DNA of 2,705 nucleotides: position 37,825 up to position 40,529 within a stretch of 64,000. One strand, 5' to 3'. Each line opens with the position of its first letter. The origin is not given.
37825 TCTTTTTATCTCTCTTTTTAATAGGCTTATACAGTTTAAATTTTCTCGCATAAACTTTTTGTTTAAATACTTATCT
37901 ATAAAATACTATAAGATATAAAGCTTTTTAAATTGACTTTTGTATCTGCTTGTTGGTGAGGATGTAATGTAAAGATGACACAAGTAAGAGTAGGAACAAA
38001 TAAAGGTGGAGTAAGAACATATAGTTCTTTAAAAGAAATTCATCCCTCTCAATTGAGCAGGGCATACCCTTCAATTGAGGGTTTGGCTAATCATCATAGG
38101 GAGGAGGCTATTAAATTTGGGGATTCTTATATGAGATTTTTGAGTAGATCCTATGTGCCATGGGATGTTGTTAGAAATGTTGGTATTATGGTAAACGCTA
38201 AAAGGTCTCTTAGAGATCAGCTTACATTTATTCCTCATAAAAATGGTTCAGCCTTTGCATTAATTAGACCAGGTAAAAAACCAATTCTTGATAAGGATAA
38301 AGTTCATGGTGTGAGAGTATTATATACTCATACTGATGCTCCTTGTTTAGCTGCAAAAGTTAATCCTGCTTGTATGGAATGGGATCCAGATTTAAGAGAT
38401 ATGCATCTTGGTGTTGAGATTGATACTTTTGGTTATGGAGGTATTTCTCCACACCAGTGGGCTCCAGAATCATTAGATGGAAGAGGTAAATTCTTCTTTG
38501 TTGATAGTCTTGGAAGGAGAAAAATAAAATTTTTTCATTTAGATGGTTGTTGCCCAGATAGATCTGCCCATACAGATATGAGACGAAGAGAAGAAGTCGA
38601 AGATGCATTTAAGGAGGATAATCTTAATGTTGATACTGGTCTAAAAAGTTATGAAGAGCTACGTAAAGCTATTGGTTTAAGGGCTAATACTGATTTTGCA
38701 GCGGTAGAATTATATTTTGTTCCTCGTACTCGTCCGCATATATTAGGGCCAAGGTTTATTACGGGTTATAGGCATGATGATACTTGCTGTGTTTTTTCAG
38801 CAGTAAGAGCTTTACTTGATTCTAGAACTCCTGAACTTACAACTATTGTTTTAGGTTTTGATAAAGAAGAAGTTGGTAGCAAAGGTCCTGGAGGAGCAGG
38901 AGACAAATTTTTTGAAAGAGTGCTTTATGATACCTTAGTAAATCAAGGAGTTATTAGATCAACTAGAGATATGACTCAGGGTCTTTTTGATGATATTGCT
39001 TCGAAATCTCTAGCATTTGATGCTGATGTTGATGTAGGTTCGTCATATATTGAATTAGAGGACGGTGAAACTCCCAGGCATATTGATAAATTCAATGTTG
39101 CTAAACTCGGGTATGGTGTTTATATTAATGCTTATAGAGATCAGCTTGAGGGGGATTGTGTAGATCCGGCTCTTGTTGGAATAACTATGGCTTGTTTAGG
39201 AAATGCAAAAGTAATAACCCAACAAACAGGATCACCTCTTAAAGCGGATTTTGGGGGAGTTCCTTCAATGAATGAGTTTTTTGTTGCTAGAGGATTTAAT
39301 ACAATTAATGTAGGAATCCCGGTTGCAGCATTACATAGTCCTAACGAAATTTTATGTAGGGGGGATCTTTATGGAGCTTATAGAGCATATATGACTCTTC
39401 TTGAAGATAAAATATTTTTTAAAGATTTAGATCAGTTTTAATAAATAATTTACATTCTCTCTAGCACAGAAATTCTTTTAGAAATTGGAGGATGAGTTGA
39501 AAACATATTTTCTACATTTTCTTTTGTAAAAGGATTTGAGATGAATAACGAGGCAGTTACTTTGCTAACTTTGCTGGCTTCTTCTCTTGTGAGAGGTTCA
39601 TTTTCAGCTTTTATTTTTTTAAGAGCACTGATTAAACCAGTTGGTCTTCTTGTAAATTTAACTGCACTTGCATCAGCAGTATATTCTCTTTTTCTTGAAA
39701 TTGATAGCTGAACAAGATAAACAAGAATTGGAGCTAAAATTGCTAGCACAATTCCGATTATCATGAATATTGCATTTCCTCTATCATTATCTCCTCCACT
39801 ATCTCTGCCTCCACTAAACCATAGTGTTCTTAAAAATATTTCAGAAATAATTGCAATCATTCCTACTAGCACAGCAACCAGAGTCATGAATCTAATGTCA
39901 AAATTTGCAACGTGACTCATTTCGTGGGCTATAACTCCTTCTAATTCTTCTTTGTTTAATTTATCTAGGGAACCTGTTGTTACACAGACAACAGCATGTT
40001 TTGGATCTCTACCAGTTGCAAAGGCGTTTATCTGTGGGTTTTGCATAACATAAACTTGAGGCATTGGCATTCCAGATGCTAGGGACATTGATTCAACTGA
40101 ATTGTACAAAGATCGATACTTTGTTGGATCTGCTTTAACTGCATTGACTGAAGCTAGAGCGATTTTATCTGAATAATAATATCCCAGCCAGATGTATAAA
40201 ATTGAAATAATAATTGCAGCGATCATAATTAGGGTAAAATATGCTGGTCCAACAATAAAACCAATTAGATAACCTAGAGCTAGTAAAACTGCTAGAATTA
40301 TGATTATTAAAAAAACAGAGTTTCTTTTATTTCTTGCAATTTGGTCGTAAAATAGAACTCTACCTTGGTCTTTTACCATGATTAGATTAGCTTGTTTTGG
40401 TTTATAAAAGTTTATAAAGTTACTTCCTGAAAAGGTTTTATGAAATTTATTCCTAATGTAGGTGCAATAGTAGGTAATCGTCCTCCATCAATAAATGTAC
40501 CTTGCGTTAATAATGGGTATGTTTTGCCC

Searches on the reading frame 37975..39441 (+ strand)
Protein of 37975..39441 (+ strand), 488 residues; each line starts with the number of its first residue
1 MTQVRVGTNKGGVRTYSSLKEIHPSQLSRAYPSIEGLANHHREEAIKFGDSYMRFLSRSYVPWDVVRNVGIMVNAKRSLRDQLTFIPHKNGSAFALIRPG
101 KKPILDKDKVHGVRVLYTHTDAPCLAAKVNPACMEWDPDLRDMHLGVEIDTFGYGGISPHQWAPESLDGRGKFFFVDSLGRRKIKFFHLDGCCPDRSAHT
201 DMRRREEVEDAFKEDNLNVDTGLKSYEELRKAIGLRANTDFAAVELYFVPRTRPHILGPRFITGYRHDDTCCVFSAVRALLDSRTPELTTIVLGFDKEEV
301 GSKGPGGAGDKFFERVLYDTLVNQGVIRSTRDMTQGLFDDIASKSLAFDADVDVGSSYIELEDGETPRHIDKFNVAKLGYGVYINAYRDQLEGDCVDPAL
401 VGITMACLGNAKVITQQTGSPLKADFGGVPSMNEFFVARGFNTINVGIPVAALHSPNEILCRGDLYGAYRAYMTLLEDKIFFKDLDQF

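Call 47: search_protein_families(library=pfam, proteins=[window:37975-39441:+], max_evalue=0.001)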
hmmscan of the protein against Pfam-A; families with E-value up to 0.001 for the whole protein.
window:37975-39441:+ (488 aa): 2 families
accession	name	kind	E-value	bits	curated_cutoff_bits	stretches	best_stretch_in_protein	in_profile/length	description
PF02127.20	Peptidase_M18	-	1.1e-23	84.2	24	1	108-473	60-429/432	Aminopeptidase I zinc metalloprotease (M18)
PF05343.19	Peptidase_M42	-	1.6e-06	27.9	23.2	0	202-304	76-172/292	M42 glutamyl aminopeptidase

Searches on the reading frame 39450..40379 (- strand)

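Call 47: search_protein_families(library=pfam, proteins=[window:39450-40379:-], max_evalue=0.001)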
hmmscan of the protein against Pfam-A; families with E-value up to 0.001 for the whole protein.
window:39450-40379:- (309 aa): 2 families
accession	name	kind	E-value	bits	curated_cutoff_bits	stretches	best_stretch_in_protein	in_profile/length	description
PF01435.24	Peptidase_M48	-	9.9e-35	120.5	20.3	1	89-308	5-184/186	Peptidase family M48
PF05569.17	Peptidase_M56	-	4.7e-07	29.7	31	1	49-171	103-218/296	BlaR1 peptidase M56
